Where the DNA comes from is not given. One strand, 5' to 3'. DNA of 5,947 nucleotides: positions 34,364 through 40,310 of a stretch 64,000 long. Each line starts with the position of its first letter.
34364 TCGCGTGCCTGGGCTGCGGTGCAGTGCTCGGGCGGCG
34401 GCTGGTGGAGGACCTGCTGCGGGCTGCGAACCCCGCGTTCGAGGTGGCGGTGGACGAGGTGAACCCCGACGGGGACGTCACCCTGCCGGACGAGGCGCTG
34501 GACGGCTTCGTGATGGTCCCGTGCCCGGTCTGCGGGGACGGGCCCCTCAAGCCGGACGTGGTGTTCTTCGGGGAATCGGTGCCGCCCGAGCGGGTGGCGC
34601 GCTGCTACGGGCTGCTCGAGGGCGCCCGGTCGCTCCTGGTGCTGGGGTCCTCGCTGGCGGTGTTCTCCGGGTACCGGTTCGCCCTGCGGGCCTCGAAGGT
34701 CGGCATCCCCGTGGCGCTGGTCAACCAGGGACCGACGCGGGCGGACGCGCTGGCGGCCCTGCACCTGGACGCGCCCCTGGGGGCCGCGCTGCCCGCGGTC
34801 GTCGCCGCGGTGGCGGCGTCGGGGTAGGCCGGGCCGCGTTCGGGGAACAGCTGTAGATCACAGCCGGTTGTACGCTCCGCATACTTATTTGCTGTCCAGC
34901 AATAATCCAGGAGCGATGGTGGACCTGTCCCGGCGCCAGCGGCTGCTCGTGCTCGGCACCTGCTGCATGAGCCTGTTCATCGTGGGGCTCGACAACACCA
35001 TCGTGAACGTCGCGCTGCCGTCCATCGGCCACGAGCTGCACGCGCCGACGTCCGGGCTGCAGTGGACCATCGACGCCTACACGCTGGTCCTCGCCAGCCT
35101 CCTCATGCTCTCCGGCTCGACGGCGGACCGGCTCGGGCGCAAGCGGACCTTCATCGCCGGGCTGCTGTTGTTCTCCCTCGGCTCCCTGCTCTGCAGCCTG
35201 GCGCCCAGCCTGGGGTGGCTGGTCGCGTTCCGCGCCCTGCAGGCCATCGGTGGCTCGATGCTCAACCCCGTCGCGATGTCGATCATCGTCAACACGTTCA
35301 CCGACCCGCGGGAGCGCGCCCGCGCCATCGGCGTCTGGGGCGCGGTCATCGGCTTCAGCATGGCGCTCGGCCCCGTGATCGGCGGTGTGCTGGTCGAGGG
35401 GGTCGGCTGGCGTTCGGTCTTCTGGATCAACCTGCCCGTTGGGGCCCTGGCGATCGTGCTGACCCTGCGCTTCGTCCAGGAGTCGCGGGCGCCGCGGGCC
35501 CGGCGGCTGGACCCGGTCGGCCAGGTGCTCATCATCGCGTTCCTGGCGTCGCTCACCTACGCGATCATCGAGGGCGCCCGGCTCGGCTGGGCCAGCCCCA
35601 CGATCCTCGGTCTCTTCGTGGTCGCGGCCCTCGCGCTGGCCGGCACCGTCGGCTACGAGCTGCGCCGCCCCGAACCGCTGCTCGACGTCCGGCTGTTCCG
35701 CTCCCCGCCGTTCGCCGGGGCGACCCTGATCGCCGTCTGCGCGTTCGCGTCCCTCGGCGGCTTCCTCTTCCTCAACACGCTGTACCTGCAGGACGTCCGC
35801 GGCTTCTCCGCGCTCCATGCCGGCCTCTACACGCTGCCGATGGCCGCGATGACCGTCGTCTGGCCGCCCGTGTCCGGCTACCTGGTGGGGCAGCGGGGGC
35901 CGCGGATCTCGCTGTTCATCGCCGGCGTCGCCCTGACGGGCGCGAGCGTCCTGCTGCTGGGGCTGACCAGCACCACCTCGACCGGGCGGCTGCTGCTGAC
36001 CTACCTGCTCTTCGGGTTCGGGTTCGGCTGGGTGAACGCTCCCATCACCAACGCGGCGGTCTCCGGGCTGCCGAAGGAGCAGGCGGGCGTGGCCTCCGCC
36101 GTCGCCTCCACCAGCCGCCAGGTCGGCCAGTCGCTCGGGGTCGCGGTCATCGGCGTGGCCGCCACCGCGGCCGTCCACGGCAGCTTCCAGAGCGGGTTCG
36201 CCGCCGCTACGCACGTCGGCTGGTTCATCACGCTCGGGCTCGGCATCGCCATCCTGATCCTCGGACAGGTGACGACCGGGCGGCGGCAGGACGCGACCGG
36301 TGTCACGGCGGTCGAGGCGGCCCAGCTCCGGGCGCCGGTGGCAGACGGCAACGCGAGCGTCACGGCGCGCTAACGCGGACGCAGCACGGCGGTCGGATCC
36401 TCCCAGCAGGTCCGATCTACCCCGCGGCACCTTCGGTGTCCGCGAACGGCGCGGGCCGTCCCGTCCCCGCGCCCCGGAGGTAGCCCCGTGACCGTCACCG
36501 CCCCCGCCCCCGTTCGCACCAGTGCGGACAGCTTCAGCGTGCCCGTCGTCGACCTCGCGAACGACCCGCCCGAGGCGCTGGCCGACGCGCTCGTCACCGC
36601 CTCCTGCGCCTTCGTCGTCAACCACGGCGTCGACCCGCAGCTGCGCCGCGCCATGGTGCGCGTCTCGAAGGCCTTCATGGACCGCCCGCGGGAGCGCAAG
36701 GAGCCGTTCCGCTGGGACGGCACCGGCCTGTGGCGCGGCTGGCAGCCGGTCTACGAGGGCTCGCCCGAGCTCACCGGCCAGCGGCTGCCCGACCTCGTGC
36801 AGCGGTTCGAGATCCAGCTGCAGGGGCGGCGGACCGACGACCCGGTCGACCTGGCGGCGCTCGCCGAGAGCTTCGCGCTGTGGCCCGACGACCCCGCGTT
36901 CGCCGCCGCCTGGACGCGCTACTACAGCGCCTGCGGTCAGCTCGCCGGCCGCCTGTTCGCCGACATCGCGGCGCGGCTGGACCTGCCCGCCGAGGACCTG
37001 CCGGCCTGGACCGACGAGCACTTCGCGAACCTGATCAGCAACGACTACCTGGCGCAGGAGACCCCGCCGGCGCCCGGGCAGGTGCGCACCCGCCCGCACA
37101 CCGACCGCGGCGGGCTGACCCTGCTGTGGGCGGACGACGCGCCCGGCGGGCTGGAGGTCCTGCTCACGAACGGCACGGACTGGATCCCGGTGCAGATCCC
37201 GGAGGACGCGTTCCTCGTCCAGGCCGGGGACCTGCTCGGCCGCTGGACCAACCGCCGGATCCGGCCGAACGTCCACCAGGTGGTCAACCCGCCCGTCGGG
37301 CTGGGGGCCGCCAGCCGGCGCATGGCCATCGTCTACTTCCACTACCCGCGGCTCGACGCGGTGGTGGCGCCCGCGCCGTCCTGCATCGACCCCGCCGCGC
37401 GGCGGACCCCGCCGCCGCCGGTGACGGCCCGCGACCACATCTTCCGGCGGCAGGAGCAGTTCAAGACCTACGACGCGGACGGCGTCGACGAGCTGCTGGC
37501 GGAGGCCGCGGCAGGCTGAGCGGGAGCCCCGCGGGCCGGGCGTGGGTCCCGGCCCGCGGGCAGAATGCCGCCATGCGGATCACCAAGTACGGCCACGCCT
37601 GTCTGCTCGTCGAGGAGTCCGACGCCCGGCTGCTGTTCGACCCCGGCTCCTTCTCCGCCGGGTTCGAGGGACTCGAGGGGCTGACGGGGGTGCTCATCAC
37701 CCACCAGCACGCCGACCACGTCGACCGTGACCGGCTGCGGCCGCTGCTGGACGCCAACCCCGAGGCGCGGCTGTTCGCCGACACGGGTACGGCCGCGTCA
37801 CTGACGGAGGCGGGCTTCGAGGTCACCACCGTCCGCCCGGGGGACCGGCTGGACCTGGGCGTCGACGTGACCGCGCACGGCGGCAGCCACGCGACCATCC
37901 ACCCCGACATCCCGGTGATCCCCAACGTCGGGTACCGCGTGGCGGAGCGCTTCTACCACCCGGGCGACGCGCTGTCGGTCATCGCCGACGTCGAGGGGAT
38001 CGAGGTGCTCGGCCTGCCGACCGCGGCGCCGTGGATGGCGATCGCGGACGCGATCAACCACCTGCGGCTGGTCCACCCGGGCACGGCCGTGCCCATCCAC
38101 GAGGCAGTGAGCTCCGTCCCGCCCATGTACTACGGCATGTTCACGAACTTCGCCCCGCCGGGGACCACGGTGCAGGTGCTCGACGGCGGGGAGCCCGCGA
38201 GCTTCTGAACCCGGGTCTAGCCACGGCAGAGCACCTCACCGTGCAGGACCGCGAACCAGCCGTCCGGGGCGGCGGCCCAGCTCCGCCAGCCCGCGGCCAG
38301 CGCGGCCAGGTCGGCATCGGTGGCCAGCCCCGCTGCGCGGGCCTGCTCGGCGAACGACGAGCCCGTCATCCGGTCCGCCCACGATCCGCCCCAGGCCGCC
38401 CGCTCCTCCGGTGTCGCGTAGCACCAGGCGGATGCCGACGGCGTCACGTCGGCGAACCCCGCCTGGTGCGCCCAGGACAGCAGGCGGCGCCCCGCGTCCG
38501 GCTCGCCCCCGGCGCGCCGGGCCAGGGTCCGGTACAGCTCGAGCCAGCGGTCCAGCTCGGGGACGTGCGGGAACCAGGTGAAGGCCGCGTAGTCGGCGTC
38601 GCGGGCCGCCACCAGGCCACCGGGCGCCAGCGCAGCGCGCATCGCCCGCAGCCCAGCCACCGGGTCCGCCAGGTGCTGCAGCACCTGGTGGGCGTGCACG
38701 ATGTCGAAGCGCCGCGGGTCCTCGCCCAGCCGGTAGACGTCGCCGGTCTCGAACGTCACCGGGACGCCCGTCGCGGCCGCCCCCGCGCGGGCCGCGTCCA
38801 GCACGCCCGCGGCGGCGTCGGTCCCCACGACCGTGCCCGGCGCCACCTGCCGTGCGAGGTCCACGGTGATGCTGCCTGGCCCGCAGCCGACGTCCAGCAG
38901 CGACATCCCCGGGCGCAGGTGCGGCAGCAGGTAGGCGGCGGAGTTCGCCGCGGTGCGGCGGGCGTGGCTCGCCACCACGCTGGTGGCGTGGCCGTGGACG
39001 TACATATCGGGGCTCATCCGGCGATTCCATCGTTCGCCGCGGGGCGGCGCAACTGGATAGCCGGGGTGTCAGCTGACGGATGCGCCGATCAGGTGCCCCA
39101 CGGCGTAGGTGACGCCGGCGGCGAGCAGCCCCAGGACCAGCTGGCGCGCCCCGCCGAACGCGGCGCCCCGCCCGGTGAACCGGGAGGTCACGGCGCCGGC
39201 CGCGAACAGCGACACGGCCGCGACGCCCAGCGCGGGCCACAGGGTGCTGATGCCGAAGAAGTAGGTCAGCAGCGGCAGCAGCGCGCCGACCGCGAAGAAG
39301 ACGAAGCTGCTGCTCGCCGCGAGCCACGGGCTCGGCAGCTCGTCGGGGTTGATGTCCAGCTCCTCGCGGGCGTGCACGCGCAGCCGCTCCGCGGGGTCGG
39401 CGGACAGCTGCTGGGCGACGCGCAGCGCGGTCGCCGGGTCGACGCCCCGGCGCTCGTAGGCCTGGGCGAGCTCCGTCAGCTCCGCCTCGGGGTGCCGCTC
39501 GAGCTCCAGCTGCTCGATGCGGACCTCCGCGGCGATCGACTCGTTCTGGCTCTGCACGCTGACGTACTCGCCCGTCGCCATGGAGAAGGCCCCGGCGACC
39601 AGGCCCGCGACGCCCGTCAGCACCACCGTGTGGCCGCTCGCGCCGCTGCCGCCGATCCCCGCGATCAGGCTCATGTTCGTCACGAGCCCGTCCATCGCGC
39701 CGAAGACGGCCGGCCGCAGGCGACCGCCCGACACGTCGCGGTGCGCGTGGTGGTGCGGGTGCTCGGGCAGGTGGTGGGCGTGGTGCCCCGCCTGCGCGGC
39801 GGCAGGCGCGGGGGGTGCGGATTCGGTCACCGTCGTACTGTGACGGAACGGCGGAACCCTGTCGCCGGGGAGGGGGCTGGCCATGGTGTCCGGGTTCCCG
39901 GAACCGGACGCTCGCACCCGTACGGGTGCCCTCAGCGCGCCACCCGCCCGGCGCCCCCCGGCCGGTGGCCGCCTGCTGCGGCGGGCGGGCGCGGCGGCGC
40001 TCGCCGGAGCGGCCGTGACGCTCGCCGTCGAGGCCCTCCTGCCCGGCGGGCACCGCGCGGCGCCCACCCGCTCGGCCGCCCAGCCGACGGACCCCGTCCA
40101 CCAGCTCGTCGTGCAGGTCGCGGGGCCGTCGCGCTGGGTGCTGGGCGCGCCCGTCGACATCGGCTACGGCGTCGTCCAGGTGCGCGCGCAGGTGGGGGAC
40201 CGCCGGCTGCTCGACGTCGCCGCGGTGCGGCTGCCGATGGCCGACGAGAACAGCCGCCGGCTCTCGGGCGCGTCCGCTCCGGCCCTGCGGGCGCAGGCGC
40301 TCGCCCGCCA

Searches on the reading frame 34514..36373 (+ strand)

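Call 42: search_protein_families(library=pfam, proteins=[window:34514-36373:+], max_evalue=0.00001)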
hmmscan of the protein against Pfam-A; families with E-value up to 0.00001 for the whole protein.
window:34514-36373:+ (619 aa): 1 family
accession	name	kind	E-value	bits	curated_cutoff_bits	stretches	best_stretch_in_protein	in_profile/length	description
PF07690.21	MFS_1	-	3.8e-62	210.7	33.4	1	151-542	2-346/347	Major Facilitator Superfamily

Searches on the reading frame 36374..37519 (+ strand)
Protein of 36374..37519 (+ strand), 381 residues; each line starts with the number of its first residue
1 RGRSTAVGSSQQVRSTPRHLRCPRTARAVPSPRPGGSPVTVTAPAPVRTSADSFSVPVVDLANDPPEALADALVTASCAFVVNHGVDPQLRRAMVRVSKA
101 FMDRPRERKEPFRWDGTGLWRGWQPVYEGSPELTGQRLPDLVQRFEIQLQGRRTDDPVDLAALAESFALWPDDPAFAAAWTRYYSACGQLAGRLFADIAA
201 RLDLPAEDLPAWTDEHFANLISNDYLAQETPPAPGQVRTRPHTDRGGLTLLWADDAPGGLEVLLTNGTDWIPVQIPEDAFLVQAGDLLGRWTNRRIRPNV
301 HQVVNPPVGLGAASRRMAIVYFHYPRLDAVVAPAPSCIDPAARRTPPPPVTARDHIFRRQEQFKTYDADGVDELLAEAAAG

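Call 42: search_protein_families(library=pfam, proteins=[window:36374-37519:+], max_evalue=0.00001)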
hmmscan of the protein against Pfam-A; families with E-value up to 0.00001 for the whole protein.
window:36374-37519:+ (381 aa): 2 families
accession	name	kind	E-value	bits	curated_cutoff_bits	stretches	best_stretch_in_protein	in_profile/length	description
PF03171.26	2OG-FeII_Oxy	-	2.8e-13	50.5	23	1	231-323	11-99/101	2OG-Fe(II) oxygenase superfamily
PF14226.12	DIOX_N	-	9.9e-09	36.3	27.3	1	56-172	1-116/117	non-haem dioxygenase in morphine synthesis N-terminal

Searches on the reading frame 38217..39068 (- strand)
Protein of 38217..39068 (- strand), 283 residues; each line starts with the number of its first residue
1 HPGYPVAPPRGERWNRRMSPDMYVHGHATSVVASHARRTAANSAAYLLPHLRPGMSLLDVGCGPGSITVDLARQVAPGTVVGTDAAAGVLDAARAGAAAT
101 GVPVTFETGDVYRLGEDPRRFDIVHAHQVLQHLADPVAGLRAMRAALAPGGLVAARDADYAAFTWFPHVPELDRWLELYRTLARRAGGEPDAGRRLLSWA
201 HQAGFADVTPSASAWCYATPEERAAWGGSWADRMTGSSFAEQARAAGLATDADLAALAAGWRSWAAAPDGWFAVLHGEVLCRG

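Call 42: search_protein_families(library=pfam, proteins=[window:38217-39068:-], max_evalue=0.00001)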
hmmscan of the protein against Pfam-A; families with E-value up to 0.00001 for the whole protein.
window:38217-39068:- (283 aa): 7 families
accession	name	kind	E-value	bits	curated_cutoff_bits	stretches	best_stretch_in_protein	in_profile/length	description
PF13649.12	Methyltransf_25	-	3.5e-19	69.7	27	1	58-151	2-97/97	Methyltransferase domain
PF13847.12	Methyltransf_31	-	6.3e-19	68.5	27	1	52-163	2-115/145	Methyltransferase domain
PF13489.12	Methyltransf_23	-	2.5e-18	66.8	27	1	33-208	2-162/164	Methyltransferase domain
PF08242.18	Methyltransf_12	-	5.7e-18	65.9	30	1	58-152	1-97/98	Methyltransferase domain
PF08241.18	Methyltransf_11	-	8.3e-17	62.1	21.2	1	58-154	1-94/95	Methyltransferase domain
PF01209.24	Ubie_methyltran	-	5.2e-08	33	20.1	1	52-154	46-150/233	ubiE/COQ5 methyltransferase family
PF05175.20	MTS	-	6.4e-06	26.4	23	1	43-124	19-102/170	Methyltransferase small domain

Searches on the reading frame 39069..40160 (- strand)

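Call 8: search_protein_families(library=pfam, proteins=[window:39069-40160:-])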
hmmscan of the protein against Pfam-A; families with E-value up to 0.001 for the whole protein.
window:39069-40160:- (363 aa): 1 family
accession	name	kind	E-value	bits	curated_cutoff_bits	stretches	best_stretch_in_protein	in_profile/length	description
PF01988.24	VIT1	-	4e-66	223.3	28.1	1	148-356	1-214/214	VIT family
